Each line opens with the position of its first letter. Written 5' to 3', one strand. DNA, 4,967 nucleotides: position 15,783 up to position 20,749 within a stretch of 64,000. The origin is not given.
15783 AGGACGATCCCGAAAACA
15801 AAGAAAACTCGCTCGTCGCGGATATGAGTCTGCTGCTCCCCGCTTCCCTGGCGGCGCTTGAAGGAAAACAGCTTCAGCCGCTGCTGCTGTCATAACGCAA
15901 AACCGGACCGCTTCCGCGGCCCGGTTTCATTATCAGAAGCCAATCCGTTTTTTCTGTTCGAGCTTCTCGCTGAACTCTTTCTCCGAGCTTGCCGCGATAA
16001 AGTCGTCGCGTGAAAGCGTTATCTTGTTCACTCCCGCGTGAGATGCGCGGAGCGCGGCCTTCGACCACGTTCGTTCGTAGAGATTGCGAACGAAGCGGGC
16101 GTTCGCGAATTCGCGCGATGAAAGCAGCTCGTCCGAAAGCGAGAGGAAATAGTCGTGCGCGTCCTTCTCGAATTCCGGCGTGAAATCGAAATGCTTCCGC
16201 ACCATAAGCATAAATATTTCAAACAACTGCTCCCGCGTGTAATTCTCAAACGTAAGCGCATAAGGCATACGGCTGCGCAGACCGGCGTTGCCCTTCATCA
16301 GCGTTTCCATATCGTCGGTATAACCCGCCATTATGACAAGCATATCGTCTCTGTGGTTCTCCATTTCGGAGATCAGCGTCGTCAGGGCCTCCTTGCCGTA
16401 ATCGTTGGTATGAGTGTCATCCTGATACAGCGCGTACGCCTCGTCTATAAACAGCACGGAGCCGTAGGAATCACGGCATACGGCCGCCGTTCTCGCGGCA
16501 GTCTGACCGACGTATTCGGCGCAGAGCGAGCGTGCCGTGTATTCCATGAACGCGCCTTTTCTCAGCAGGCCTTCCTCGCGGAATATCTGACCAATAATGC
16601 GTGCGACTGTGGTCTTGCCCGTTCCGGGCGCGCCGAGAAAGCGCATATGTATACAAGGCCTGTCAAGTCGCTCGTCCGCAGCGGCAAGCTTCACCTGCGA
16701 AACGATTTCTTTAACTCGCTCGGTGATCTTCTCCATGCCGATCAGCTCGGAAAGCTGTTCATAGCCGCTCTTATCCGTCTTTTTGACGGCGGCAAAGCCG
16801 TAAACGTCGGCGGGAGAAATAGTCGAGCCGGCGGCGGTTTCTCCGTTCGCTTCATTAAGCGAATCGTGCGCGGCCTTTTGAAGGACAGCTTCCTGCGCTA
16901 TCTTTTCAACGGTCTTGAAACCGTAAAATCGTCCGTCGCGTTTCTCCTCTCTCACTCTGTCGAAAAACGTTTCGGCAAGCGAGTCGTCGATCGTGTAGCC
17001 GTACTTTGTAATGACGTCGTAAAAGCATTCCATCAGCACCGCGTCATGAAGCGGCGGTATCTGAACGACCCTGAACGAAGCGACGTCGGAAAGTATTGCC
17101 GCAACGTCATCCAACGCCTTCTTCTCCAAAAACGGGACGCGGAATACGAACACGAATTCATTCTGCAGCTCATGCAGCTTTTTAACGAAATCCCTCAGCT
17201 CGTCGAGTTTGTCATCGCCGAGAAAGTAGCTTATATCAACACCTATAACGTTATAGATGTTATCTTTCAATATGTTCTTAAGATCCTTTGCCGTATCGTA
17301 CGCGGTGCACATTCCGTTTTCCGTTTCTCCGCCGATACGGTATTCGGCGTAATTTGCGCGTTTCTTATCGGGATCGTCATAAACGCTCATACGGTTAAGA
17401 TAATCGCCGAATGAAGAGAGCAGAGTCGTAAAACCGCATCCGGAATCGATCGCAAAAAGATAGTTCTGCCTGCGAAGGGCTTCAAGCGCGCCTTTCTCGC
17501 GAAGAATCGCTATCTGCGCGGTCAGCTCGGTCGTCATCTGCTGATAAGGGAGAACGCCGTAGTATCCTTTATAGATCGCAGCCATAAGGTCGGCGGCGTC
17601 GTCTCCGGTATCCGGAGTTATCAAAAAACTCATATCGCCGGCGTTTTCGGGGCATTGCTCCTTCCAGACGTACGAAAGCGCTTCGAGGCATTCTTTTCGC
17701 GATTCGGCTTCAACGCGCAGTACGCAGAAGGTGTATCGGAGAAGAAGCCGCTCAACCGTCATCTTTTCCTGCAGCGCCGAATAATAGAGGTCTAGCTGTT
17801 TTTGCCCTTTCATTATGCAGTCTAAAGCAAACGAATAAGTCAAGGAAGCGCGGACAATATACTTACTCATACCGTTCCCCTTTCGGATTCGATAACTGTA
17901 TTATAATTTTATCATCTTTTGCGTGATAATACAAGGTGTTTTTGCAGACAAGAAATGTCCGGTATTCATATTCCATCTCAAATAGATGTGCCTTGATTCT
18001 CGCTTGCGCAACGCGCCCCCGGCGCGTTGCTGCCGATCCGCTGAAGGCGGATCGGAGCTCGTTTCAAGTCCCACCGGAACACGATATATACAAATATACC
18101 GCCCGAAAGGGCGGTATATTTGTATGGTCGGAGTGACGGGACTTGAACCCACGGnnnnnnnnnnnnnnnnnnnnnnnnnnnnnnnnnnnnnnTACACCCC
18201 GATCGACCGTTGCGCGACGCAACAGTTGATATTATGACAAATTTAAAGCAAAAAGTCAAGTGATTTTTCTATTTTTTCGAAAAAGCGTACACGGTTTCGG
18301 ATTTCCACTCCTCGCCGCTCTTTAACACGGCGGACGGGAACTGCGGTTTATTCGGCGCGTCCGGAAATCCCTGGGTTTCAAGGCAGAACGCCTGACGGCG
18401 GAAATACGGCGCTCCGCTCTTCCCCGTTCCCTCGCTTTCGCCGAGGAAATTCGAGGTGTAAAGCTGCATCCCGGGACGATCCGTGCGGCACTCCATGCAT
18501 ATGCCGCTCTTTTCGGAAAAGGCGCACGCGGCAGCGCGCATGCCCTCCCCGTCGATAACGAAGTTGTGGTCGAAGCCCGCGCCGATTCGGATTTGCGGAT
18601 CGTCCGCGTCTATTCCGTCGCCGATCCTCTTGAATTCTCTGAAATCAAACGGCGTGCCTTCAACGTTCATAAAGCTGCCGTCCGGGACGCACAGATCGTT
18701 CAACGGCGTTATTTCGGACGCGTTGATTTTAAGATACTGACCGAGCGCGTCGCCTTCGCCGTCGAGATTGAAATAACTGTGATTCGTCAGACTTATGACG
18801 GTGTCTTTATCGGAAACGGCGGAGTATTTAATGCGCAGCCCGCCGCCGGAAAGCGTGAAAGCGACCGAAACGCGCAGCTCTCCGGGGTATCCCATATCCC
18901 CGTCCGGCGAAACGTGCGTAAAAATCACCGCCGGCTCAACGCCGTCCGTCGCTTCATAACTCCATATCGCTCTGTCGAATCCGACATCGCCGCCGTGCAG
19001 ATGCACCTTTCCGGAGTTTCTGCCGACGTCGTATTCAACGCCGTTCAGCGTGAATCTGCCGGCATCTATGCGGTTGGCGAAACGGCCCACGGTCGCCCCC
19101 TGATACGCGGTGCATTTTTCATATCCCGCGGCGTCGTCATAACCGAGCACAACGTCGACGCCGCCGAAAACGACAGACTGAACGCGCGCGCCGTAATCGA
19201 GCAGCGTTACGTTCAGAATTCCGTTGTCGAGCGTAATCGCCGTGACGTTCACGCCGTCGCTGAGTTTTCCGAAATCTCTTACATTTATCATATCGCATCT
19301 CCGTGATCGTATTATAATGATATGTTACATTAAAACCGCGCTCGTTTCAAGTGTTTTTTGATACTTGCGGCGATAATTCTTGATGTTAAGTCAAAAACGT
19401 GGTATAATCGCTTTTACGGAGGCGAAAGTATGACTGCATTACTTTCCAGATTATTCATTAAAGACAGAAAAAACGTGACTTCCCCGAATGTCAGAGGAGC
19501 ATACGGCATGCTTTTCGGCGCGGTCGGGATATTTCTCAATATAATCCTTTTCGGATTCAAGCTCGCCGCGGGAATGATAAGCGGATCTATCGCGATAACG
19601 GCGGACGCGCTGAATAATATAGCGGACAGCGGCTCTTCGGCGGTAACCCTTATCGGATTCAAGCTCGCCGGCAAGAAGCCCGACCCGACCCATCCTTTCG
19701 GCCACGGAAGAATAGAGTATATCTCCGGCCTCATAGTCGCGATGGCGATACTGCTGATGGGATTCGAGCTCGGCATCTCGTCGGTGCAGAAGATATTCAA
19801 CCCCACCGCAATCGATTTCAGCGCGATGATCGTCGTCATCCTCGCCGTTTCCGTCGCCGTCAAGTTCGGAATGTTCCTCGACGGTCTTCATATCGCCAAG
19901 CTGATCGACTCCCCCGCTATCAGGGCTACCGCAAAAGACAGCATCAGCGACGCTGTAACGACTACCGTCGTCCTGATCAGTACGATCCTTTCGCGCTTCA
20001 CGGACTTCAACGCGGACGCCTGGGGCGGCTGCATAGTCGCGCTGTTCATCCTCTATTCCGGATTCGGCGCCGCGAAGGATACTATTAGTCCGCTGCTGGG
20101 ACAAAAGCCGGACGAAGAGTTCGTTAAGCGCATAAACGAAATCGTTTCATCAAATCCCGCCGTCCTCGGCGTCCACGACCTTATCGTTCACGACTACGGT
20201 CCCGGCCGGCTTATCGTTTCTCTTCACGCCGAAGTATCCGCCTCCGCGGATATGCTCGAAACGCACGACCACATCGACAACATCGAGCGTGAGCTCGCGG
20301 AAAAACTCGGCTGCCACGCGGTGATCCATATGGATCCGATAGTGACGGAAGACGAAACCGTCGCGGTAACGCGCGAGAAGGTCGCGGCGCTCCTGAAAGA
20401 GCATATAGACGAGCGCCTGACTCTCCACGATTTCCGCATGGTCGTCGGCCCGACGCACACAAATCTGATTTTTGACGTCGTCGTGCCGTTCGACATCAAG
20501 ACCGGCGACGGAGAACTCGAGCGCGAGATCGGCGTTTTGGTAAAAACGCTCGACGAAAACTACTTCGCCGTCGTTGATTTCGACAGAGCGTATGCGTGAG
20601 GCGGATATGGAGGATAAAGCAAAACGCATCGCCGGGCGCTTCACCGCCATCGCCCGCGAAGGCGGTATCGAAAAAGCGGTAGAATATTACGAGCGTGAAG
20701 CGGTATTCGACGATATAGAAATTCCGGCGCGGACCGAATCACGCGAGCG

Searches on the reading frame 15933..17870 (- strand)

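Call 13: search_protein_families(library=pfam, proteins=[window:15933-17870:-], max_evalue=0.001)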
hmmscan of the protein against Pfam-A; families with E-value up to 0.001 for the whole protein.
window:15933-17870:- (645 aa): 3 families
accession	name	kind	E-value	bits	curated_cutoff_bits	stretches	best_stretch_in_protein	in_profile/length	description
PF00004.35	AAA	-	7.1e-16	59.3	21.2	1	411-526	3-116/131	ATPase family associated with various cellular activities (AAA)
PF17866.7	AAA_lid_6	-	1.1e-06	29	24.3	1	569-623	5-51/60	AAA lid domain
PF05496.18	RuvB_N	-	1.3e-05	25.4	27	1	372-432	5-59/159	Holliday junction DNA helicase RuvB P-loop domain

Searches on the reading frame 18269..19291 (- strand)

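Call 13: search_protein_families(library=pfam, proteins=[window:18269-19291:-], max_evalue=0.001)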
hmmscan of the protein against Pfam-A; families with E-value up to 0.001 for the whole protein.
window:18269-19291:- (340 aa): 1 family
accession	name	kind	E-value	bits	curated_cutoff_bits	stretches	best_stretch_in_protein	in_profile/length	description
PF01263.26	Aldose_epim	-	7.2e-80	269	27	1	18-335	2-298/299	Aldose 1-epimerase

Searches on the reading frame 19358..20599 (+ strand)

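Call 13: search_protein_families(library=pfam, proteins=[window:19358-20599:+], max_evalue=0.001)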
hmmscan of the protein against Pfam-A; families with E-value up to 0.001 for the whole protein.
window:19358-20599:+ (413 aa): 2 families
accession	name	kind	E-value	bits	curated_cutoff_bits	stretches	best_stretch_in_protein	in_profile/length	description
PF01545.26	Cation_efflux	-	1e-45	156.4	26.6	1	56-247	3-198/198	Cation efflux family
PF16916.11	ZT_dimer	-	3.1e-14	53.2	26.7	1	251-327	1-77/78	Dimerisation domain of Zinc Transporter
